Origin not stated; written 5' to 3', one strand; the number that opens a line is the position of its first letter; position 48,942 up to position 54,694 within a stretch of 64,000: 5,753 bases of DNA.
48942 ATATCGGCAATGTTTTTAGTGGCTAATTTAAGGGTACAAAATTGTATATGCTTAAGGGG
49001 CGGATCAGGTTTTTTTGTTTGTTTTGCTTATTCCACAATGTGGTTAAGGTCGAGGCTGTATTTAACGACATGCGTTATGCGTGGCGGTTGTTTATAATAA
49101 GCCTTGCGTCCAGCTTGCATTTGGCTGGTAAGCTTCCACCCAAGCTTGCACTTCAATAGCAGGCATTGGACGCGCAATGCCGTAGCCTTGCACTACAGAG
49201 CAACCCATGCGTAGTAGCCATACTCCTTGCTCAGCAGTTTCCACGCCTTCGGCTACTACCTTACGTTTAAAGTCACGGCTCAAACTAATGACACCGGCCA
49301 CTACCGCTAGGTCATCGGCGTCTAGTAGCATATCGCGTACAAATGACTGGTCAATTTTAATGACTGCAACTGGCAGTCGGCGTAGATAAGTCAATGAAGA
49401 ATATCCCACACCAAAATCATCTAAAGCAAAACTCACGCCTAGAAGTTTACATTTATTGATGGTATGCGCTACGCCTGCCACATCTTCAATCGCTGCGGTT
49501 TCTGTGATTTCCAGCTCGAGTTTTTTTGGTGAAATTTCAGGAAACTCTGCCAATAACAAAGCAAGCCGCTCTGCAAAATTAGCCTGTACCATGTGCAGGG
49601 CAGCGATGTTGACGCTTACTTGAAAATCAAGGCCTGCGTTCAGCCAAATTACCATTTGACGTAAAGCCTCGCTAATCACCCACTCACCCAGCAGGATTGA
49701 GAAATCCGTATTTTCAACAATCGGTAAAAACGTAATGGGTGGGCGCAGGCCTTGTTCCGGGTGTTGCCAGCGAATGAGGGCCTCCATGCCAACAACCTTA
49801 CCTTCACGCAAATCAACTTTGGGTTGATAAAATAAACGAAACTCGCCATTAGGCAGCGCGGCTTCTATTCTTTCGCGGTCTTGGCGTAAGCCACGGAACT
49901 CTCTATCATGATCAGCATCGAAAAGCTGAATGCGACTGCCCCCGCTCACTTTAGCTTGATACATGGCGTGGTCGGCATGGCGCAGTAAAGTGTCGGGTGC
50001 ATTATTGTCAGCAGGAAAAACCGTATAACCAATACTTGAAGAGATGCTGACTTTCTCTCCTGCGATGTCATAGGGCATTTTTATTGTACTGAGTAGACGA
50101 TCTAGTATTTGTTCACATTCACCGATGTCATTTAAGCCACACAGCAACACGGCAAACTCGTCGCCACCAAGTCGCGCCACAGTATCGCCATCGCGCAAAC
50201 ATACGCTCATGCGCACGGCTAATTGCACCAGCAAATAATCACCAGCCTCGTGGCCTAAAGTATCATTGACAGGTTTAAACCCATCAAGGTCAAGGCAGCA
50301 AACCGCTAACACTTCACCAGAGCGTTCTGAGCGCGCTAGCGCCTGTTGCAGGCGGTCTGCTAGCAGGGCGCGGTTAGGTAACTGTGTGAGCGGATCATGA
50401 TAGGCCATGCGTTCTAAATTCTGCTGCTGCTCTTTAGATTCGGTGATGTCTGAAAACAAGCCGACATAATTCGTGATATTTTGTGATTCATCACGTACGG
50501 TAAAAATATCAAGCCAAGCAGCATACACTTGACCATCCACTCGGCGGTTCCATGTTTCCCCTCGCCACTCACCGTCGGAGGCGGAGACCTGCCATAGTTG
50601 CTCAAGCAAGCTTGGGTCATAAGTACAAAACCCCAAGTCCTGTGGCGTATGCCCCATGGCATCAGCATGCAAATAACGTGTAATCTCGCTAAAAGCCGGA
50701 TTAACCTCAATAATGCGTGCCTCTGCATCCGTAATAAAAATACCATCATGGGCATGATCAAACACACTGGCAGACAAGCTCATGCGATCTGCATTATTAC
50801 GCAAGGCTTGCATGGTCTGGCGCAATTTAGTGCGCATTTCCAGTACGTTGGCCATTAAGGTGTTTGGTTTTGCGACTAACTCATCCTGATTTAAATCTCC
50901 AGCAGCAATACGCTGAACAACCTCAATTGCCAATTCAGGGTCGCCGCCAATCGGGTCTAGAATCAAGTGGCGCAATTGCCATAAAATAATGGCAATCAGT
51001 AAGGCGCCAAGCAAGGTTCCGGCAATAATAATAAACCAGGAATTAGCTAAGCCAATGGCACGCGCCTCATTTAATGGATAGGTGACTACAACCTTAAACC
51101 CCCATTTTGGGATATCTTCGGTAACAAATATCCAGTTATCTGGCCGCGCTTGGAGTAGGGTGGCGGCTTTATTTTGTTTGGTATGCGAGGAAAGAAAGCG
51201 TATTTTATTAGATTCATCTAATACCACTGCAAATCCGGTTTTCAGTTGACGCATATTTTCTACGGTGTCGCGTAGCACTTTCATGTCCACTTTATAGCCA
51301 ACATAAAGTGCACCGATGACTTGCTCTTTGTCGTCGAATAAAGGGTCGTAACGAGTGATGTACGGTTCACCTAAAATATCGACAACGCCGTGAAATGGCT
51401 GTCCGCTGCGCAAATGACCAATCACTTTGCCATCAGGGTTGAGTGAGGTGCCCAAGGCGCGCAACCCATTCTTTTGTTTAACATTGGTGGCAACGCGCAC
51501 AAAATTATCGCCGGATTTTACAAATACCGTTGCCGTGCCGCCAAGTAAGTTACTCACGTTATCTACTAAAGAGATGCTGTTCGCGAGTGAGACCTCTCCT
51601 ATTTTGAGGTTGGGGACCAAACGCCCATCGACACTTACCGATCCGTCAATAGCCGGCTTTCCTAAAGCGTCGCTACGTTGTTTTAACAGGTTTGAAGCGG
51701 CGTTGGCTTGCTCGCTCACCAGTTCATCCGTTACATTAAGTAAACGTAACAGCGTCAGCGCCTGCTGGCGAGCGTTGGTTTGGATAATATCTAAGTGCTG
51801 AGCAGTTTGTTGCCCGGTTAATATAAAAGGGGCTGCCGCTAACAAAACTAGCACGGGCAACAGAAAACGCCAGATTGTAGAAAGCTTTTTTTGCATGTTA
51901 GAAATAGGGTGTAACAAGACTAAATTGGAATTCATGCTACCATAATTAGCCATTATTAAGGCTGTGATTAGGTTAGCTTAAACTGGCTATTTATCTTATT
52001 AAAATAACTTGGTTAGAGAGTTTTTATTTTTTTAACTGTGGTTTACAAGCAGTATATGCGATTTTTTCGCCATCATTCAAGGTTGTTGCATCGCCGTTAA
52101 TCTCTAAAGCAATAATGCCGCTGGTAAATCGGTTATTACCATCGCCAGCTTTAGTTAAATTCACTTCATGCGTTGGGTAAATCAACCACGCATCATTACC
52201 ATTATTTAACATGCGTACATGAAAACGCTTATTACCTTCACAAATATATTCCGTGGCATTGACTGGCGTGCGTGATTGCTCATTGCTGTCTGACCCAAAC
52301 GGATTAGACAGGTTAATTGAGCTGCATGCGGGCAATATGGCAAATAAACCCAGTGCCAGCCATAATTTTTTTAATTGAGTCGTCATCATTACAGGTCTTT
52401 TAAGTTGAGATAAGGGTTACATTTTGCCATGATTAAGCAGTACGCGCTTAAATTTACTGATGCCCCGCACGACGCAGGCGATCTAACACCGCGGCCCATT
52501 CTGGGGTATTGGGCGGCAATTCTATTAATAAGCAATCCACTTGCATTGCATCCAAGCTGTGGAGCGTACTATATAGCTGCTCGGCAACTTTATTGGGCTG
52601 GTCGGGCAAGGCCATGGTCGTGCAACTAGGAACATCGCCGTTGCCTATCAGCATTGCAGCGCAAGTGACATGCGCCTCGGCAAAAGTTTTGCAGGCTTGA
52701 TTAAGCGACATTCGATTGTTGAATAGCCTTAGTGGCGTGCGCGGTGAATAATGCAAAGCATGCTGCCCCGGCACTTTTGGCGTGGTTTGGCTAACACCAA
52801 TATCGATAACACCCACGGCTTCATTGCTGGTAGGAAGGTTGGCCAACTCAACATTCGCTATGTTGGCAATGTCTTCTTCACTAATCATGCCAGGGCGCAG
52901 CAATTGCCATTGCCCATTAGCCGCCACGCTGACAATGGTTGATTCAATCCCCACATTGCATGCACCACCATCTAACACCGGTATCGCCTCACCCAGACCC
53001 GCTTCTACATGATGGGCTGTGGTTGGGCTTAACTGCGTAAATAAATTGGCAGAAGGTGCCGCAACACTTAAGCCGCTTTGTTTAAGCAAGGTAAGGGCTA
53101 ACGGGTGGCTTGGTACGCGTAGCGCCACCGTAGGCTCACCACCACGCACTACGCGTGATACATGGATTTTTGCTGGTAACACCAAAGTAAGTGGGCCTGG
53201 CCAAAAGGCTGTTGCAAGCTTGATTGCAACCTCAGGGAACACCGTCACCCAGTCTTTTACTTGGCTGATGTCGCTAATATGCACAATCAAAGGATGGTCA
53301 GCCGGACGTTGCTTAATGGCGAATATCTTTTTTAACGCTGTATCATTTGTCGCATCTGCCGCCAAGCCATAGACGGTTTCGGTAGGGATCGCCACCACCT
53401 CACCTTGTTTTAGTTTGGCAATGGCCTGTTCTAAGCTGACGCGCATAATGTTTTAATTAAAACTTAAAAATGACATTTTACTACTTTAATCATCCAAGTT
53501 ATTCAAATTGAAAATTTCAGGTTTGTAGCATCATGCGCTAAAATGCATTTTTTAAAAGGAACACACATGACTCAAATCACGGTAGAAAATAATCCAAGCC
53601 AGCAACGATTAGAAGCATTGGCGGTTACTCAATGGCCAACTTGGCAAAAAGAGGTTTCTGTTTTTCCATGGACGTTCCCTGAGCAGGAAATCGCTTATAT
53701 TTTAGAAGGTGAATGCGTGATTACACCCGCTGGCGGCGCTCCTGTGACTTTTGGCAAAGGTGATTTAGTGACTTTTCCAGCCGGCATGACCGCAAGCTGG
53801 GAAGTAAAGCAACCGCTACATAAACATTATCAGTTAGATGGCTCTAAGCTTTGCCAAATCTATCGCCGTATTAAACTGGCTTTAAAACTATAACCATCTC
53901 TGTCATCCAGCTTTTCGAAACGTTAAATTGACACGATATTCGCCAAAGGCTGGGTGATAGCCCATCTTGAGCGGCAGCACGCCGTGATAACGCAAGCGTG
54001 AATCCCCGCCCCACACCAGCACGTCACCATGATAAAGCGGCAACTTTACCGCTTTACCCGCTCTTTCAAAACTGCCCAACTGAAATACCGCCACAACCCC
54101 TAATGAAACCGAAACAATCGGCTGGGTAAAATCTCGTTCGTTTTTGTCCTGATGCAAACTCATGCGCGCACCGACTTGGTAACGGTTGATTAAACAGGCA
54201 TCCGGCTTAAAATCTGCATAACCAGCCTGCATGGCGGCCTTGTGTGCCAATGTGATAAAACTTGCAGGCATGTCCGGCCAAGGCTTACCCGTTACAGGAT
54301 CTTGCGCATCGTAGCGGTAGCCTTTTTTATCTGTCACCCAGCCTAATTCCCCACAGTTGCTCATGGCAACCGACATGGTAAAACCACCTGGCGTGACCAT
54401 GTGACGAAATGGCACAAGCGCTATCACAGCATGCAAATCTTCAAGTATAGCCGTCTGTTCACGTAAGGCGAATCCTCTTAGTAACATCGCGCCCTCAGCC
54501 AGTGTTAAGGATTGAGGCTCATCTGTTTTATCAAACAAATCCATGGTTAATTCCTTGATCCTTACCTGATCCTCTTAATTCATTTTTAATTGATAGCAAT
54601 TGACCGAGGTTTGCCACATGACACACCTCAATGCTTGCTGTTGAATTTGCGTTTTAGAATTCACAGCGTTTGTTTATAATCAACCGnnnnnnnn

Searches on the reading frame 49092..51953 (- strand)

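Call 81: search_protein_families(library=pfam, proteins=[window:49092-51953:-], max_evalue=0.00001)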
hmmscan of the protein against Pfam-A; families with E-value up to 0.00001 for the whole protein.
window:49092-51953:- (953 aa): 9 families
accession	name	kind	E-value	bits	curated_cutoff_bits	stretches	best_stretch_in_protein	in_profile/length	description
PF00563.25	EAL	-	1.1e-64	218.5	31.3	1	694-929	2-236/236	EAL domain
PF00990.26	GGDEF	-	1e-44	152.6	23.8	1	517-673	1-160/161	Diguanylate cyclase, GGDEF domain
PF17201.10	Cache_3-Cache_2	-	2e-44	152.5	27.7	1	55-293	10-256/299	Cache 3/Cache 2 fusion domain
PF17202.10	sCache_3_3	-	2.3e-27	95.8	28.8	1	123-223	3-98/107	Single cache domain 3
PF13426.13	PAS_9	-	8.6e-13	48.9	27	1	403-505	2-103/103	PAS domain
PF00989.32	PAS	-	6.9e-12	45.8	22.6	1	397-503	6-113/113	PAS fold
PF08448.16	PAS_4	-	5.8e-08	33.4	23.1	1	398-507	1-109/110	PAS fold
PF13188.13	PAS_8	-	1.3e-07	31.7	21.8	1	395-439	4-49/65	PAS domain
PF17203.10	sCache_3_2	-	1e-06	29.3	28.4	1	128-222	42-128/140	Single cache domain 3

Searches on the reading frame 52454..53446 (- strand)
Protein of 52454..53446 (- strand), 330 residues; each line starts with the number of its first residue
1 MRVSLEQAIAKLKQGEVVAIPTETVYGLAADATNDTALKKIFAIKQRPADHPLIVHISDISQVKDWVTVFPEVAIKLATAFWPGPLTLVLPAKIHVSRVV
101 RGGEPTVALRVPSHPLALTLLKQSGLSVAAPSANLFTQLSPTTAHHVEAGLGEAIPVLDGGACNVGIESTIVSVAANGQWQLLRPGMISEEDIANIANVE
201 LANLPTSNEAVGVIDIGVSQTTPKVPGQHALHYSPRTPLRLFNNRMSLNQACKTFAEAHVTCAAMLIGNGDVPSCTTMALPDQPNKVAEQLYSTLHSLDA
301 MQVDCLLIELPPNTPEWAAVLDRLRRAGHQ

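Call 81: search_protein_families(library=pfam, proteins=[window:52454-53446:-], max_evalue=0.00001)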
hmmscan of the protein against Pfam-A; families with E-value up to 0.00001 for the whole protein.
window:52454-53446:- (330 aa): 2 families
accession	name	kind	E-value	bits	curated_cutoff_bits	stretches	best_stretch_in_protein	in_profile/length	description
PF01300.24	Sua5_yciO_yrdC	-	5.8e-57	192.5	25.1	1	12-186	3-178/178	Telomere recombination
PF03481.19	Sua5_C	-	1.7e-20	74.4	22.9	1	189-327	2-134/136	Threonylcarbamoyl-AMP synthase, C-terminal domain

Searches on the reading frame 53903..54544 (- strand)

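Call 81: search_protein_families(library=pfam, proteins=[window:53903-54544:-], max_evalue=0.00001)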
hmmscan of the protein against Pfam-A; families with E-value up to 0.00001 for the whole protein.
window:53903-54544:- (213 aa): 1 family
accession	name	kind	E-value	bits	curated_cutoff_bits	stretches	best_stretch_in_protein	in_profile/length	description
PF13532.12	2OG-FeII_Oxy_2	-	4.4e-58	197.2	31.2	1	18-210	1-194/194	2OG-Fe(II) oxygenase superfamily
